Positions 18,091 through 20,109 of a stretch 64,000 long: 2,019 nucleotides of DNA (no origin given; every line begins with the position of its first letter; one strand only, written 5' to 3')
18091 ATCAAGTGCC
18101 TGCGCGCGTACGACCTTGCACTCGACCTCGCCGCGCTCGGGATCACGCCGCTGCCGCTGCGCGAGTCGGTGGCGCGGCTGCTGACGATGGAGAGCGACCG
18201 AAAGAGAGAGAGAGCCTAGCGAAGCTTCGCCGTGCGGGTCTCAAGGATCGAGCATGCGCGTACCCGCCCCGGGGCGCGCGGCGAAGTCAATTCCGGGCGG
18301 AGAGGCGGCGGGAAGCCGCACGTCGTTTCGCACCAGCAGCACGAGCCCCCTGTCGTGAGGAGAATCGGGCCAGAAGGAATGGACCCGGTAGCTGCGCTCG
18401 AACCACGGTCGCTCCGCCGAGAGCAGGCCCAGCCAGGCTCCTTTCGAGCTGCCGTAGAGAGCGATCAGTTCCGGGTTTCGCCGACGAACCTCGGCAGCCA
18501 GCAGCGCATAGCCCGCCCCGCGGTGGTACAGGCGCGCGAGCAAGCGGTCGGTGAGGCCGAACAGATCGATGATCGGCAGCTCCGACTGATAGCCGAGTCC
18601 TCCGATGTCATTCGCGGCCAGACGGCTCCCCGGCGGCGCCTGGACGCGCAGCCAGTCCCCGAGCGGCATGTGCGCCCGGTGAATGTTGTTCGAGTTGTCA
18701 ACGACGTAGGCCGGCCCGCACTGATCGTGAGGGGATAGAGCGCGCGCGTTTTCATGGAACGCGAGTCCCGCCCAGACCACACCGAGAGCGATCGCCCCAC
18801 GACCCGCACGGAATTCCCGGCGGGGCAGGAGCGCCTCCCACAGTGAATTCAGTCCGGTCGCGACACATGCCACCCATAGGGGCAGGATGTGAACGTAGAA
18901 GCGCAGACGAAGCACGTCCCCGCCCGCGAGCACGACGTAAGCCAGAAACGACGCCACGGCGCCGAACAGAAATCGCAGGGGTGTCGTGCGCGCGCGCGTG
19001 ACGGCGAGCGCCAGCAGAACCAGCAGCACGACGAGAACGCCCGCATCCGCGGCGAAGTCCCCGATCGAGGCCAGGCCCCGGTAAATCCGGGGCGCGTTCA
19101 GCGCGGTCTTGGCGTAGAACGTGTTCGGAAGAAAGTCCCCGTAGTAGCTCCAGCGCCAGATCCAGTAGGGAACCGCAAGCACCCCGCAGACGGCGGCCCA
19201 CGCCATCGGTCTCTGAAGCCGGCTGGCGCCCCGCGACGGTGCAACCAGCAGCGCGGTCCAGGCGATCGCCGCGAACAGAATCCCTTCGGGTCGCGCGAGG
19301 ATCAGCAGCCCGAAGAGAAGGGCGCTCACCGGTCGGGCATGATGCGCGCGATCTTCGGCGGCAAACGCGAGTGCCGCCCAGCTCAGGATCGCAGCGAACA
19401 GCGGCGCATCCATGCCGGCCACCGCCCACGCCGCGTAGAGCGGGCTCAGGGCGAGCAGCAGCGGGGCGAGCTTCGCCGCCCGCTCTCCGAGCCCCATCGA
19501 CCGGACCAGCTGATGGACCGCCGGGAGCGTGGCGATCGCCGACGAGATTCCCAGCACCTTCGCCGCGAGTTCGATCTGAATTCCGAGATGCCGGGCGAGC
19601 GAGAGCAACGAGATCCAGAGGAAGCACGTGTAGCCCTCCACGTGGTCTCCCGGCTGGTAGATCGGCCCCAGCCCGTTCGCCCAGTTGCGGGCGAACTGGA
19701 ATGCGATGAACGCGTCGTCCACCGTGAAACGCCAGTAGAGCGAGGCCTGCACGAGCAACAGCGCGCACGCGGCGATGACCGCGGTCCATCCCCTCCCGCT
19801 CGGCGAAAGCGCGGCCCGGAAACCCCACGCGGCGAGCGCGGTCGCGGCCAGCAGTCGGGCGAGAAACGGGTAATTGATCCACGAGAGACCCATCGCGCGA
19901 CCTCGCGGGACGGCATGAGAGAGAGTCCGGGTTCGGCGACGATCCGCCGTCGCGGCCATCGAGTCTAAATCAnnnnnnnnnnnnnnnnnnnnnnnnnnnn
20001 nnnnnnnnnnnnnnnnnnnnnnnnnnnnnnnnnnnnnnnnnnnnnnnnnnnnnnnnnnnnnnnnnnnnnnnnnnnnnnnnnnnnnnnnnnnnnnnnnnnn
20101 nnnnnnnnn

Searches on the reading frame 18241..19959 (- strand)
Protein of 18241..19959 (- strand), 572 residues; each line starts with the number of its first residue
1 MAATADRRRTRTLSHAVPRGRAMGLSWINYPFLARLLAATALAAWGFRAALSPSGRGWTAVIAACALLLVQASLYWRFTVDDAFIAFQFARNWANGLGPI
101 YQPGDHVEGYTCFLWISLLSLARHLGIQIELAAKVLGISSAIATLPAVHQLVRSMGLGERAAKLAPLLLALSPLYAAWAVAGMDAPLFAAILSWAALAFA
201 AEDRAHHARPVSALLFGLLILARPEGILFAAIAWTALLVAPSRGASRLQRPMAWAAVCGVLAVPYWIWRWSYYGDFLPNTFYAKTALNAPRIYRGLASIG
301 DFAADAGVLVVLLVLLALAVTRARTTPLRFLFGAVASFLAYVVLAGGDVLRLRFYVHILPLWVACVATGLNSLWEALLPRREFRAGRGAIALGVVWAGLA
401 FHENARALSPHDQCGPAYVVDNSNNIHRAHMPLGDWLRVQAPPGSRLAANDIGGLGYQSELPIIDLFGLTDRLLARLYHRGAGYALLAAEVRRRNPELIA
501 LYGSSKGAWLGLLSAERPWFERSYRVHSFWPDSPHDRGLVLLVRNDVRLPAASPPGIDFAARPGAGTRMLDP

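Call 8: search_protein_families(library=pfam, proteins=[window:18241-19959:-], max_evalue=0.01)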
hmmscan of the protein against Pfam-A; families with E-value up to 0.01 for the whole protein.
window:18241-19959:- (572 aa): 1 family
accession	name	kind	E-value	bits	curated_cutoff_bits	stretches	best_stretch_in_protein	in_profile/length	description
PF13231.12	PMT_2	-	1e-05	26.2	26.1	1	141-268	29-160/160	Dolichyl-phosphate-mannose-protein mannosyltransferase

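Call 13: search_protein_families(library=ncbifam, proteins=[window:18241-19959:-], max_evalue=0.01)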
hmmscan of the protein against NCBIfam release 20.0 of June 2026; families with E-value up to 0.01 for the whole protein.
window:18241-19959:- (572 aa): 2 families
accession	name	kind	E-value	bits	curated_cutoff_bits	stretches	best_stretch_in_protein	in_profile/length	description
NF041481.1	beta_arabfuran_tase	equivalog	6.3e-12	44.3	1050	1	58-326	7-295/633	terminal beta-(1->2)-arabinofuranosyltransferase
NF047440.1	LA3751_2_3_fam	subfamily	5.7e-06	25.4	200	1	180-374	148-358/460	LA_3751/LA_3752 family putative glycosyltransferase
